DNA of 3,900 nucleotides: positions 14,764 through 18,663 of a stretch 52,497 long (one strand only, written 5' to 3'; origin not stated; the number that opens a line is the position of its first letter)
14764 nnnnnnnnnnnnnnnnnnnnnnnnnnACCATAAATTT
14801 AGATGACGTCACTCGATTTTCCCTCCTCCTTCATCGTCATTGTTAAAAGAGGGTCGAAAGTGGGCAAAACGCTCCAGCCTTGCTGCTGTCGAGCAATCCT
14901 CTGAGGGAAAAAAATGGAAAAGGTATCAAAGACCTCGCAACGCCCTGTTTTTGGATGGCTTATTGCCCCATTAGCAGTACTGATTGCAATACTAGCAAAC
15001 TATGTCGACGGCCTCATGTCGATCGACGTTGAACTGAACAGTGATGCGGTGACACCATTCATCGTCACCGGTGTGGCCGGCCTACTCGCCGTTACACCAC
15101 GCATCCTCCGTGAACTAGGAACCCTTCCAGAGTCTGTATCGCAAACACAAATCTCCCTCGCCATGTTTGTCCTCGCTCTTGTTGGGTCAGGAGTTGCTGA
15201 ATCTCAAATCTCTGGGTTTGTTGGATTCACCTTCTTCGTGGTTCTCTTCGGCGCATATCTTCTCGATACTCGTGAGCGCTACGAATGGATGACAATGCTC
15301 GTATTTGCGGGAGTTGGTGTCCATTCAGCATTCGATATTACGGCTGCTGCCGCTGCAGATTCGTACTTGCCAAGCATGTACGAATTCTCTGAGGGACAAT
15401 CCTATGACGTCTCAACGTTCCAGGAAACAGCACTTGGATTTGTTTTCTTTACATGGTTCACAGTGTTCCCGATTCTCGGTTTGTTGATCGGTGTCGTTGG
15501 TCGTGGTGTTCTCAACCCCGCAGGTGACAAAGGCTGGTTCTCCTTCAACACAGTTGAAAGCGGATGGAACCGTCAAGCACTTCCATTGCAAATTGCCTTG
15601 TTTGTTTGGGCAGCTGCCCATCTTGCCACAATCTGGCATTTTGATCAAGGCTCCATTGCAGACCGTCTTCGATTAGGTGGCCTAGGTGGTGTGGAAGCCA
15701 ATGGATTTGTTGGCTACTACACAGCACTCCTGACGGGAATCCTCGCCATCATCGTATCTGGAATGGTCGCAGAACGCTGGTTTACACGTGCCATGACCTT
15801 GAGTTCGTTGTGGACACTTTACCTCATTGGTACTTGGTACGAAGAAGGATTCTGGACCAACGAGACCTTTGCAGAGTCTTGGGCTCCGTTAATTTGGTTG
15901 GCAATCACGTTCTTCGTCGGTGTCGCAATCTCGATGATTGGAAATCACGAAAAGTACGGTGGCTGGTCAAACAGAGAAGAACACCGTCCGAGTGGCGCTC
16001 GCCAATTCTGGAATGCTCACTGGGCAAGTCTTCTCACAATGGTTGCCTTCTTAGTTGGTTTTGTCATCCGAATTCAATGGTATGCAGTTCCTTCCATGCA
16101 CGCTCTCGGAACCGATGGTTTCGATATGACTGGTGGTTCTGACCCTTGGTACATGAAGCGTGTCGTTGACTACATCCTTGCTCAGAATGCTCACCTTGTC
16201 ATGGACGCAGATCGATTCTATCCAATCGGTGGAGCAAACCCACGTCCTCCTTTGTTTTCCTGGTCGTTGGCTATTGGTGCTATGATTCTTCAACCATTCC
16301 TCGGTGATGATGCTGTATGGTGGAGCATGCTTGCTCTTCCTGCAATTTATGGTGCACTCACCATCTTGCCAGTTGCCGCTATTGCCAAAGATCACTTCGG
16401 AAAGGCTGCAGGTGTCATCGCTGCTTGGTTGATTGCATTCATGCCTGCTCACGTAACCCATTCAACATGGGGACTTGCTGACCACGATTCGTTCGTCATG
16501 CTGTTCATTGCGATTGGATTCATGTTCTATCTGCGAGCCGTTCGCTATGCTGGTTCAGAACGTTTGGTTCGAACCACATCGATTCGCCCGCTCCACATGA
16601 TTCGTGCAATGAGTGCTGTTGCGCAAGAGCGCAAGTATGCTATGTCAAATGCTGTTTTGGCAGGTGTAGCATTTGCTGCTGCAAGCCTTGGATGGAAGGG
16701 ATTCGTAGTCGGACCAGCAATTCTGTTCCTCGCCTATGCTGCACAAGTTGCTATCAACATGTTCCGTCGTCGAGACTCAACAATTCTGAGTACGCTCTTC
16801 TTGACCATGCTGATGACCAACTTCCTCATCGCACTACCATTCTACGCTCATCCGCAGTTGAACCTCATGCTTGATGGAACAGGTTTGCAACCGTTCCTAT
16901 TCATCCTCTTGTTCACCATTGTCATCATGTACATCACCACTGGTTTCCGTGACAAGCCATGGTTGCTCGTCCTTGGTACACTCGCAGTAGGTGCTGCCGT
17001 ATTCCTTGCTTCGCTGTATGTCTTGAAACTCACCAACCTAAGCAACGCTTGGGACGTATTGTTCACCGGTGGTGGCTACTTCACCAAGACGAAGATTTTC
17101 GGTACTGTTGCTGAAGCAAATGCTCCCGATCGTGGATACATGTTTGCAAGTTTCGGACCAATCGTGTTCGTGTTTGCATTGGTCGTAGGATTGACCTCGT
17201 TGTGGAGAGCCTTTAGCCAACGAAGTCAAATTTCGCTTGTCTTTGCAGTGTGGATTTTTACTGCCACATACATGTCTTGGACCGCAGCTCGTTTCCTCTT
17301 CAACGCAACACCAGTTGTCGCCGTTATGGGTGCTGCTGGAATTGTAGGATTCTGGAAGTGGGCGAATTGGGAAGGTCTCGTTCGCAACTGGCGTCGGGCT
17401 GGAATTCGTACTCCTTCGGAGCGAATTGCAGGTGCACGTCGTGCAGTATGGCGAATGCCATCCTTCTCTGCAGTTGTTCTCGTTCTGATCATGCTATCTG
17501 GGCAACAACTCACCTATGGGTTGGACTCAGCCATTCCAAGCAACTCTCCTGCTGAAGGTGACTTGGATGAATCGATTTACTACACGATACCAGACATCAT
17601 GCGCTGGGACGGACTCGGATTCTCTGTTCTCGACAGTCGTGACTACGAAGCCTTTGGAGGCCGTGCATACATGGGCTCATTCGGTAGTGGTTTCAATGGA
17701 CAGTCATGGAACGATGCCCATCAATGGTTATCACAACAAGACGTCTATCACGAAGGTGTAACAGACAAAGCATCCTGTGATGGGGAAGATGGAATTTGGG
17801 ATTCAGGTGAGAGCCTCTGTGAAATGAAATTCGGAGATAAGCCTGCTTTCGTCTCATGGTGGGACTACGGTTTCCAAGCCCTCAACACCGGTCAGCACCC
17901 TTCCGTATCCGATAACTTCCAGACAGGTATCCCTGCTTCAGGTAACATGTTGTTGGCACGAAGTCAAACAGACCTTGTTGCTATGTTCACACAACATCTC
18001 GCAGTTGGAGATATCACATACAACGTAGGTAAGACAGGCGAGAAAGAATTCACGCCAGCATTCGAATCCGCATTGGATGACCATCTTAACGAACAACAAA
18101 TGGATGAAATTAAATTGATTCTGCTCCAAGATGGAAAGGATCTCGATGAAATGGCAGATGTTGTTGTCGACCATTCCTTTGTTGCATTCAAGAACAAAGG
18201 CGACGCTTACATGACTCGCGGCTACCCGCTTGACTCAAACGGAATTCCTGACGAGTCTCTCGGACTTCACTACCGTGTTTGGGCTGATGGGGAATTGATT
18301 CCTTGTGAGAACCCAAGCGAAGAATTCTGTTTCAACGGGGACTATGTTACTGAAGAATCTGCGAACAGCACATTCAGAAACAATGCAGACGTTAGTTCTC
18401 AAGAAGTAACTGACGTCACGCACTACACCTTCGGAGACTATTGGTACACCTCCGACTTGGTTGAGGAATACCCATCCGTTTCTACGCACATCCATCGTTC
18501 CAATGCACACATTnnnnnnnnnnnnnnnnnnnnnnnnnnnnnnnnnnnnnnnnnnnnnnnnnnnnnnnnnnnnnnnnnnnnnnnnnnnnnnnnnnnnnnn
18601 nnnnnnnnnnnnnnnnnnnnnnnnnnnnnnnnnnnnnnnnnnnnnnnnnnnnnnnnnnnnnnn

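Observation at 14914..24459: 3181-aa oligosaccharyltransferase: the AglB core lies between an extra polytopic N-domain and a huge sequon-rich extension anchored at its C-terminus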

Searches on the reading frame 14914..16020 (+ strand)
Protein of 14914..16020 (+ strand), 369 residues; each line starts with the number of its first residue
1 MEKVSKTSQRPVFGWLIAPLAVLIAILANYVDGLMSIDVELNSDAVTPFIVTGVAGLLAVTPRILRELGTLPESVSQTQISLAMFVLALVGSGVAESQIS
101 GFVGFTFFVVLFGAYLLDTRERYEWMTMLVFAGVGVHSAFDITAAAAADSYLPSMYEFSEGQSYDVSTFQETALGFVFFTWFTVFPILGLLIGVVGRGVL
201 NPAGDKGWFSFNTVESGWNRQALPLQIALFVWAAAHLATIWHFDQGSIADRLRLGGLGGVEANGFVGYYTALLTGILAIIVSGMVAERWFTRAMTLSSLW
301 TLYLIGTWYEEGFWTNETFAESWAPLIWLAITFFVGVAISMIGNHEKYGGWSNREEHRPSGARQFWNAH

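Call 34: search_protein_families(library=pfam, proteins=[window:14914-16020:+], max_evalue=1)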
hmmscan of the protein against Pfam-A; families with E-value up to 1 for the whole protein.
window:14914-16020:+ (369 aa): 0 families

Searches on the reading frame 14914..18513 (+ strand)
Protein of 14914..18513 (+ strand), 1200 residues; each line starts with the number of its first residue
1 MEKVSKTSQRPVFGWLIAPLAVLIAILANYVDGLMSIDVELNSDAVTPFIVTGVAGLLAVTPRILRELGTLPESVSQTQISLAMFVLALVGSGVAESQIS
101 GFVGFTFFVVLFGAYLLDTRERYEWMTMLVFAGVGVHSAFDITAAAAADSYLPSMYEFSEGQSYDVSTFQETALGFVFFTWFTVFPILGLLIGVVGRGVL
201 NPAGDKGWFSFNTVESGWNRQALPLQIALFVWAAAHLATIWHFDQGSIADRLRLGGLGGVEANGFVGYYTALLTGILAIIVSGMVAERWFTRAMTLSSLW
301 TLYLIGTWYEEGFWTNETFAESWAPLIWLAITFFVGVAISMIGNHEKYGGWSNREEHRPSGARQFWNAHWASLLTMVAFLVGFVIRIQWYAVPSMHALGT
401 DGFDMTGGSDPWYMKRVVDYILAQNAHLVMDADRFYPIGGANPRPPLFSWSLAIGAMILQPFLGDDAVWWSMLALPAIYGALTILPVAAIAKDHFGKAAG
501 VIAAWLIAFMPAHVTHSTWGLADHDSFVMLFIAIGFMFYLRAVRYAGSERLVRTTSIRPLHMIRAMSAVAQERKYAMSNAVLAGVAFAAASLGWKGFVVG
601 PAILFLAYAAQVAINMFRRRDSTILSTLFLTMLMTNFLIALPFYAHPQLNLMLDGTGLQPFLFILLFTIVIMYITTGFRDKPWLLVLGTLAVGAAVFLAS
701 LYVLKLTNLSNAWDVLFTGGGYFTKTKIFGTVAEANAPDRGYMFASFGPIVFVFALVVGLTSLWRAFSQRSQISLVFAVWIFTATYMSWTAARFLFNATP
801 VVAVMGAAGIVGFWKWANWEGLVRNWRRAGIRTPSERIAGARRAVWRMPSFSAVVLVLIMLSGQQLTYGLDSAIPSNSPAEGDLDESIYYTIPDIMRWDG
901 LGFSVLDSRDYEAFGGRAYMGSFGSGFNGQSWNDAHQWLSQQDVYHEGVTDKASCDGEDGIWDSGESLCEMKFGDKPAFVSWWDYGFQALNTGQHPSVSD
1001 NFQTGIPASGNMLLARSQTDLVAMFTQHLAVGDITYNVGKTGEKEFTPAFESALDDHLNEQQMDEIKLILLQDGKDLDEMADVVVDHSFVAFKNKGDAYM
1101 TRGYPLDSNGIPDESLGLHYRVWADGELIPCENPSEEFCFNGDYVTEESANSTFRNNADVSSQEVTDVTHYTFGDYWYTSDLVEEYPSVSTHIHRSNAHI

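Call 69: predict_structure(alignment_id=A5)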
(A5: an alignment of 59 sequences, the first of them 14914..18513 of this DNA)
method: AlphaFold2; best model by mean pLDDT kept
length: 1200 residues; sequences in the alignment: 59
mean_pLDDT: 76.1   pTM: 0.77
mean pLDDT of the five models: 76.1, 76.0, 73.8, 72.0, 70.6
residues with pLDDT >= 90: 156; 70-90: 681; 50-70: 311; < 50: 52
segments of 3 or more residues with pLDDT < 50: 1-11, 13-18, 28-36, 716-735
pLDDT, mean of each block of 10 residues (from residue 1): 34 47 49 48 69 85 80 81 85 78 81 87 81 79 60 77 73 74 84 74 66 62 81 86 78 69 69 85 77 80 73 60 68 76 60 58 74 87 81 62 64 79 81 67 82 82 70 88 96 94 94 82 85 95 85 76 84 92 94 74 88 82 90 93 83 71 86 79 71 76 67 49 41 55 85 94 89 91 85 81 96 85 72 63 78 81 80 71 68 62 63 59 63 69 71 80 80 60 64 54 55 69 80 83 87 89 86 72 87 90 88 88 87 76 87 86 86 79 71 68
secondary structure, 60 per line:
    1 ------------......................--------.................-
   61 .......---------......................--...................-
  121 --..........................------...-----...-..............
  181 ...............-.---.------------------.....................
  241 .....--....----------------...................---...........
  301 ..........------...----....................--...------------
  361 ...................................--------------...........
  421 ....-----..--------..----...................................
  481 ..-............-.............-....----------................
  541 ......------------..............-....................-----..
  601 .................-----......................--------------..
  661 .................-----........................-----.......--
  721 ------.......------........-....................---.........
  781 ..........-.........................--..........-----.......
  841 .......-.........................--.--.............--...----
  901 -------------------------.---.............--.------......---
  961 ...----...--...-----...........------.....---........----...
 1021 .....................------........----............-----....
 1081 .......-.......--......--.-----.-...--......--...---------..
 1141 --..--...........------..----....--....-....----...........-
elements in order (helices of 4 or more, strands of 3 or more residues): H13-34 H43-59 H61-67 H77-98 H101-119 H123-148 E155-157 E163-165 H167-195 H220-245 H248-251 H268-286 H290-310 H324-343 H361-395 H410-424 H446-482 H484-495 H497-509 H511-514 H525-546 H559-572 H574-593 H599-617 H623-644 H659-677 H683-706 H712-718 H727-733 H740-747 H749-768 H772-790 H792-816 H819-828 H834-847 H849-873 H879-891 H930-942 H952-957 E961-963 E968-970 H981-991 H998-1002 H1006-1013 H1018-1041 H1048-1055 H1060-1071 H1077-1087 E1089-1095 E1098-1103 E1119-1124 E1127-1129 H1147-1157 E1170-1173 E1176-1179 H1181-1184 H1189-1199

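Call 71: fold_search(model_id=the predicted structure, library=pdb)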
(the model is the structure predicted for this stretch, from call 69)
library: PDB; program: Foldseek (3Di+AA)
matches with E <= 10: 200; with E <= 0.001: 19
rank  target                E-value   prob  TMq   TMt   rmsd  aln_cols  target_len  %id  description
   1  3wak                  1.1e-13  1.00  0.33  0.44  16.0       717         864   18  Crystal structure of the Archaeoglobus fulgidus oligosaccharyltransferase (O29867_ARCFU) in the apo form (released 2013-10-30)
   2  7e9s_A                3.0e-13  1.00  0.33  0.44  15.8       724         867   17  Archaeal oligosaccharyltransferase AglB from Archaeoglobus fulgidus in complex with an inhibitory peptide and a dolich (released 2021-09-08)
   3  5gmy_A                1.3e-12  1.00  0.30  0.41  15.8       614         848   20  Crystal structure of the Archaeoglobus fulgidus oligosaccharyltransferase (O29867_ARCFU) tethered with an acceptor pep (released 2017-02-01)
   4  9n9j_I                1.3e-11  1.00  0.32  0.52   6.1       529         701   14  Structure of a GRP94 folding intermediate engaged with a CCDC134- and FKBP11-bound secretory translocon (released 2025-11-19)
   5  3waj                  6.2e-11  1.00  0.30  0.44  17.6       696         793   16  Crystal structure of the Archaeoglobus fulgidus oligosaccharyltransferase (O29867_ARCFU) complex with Zn and sulfate (released 2013-10-30)
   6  8pn9_A                1.6e-10  1.00  0.30  0.52   9.9       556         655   14  Structure of human oligosaccharyltransferase OST-A complex bound to NGI-1 (released 2024-05-08)
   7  8b6l_I                2.4e-10  1.00  0.31  0.52   7.5       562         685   14  Subtomogram average of the human Sec61-TRAP-OSTA-translocon (released 2022-12-07)
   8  6s7t_A                4.6e-10  1.00  0.31  0.50  12.8       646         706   13  Cryo-EM structure of human oligosaccharyltransferase complex OST-B (released 2019-12-18)
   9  8agc_A                5.9e-10  1.00  0.30  0.49   9.4       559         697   15  Structure of yeast oligosaccharylransferase complex with lipid-linked oligosaccharide and non-acceptor peptide bound (released 2022-12-07)
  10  8age_A                7.4e-10  1.00  0.29  0.50  13.2       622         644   14  Structure of yeast oligosaccharylransferase complex with acceptor peptide bound (released 2022-12-07)
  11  6s7o_A                2.6e-09  1.00  0.30  0.52  13.2       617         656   13  Cryo-EM structure of human oligosaccharyltransferase complex OST-A (released 2019-12-18)
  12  7oci_F                4.3e-09  1.00  0.28  0.49  11.2       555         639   13  Cryo-EM structure of yeast Ost6p containing oligosaccharyltransferase complex (released 2022-02-16)
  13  6ezn_F                4.5e-09  1.00  0.28  0.49  12.1       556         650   13  Cryo-EM structure of the yeast oligosaccharyltransferase (OST) complex (released 2018-01-17)
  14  8agb_A                9.3e-09  1.00  0.27  0.47   9.0       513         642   14  Structure of yeast oligosaccharylransferase complex with lipid-linked oligosaccharide bound (released 2022-12-07)
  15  6ftg_5                1.9e-08  1.00  0.29  0.51  11.8       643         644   15  Subtomogram average of OST-containing ribosome-translocon complexes from canine rough microsomal membranes (released 2018-03-21)
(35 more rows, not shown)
